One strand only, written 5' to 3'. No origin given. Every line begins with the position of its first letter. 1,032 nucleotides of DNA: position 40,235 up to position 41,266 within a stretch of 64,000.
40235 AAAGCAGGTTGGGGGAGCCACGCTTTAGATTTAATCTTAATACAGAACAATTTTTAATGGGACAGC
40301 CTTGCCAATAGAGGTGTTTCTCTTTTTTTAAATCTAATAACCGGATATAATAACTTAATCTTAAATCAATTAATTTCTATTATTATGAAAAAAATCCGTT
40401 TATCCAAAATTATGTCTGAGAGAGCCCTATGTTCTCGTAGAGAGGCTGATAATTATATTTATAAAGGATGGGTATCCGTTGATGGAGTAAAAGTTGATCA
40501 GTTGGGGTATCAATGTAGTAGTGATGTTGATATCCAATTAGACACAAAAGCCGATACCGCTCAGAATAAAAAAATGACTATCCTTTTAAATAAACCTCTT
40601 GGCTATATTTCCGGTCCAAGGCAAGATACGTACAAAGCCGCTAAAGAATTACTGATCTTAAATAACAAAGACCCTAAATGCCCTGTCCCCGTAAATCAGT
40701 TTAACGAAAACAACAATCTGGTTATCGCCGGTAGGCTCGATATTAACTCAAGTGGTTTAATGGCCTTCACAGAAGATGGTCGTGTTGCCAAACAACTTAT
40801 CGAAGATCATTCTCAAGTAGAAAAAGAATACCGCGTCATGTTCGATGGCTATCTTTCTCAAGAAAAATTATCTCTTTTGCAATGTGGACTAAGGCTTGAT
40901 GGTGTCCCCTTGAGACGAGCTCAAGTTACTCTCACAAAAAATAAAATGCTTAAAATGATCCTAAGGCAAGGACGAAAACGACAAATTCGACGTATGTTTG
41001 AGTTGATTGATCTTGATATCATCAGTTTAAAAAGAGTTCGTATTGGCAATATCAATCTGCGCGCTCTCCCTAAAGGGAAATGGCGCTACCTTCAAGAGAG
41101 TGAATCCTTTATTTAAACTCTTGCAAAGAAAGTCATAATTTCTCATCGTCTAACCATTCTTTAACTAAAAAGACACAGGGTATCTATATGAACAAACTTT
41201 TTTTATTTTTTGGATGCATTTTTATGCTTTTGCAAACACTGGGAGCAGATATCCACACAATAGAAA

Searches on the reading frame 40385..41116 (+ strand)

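Call 54: search_protein_families(library=ncbifam, proteins=[window:40385-41116:+], max_evalue=1e-10)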
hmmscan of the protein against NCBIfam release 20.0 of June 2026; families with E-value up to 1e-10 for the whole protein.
window:40385-41116:+ (243 aa): 5 families
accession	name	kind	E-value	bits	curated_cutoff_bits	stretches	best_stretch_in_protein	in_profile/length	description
TIGR00093.1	TIGR00093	subfamily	1.2e-33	116.2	109.3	1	94-237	10-160/161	pseudouridine synthase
NF007784.0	PRK10475.1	equivalog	4.1e-33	114.6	318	1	3-240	6-228/290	23S rRNA pseudouridine(2604) synthase RluF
NF007976.1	PRK10700.1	equivalog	2.6e-26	92.4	290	1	5-237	4-233/291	23S rRNA pseudouridine(2605) synthase RluB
NF008097.0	PRK10839.1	equivalog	1.9e-24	86.6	275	1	4-240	1-226/232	16S rRNA pseudouridine(516) synthase RsuA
NF008487.1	PRK11394.1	equivalog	3.4e-12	46.4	284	0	109-184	58-133/206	23S rRNA pseudouridine(2457) synthase RluE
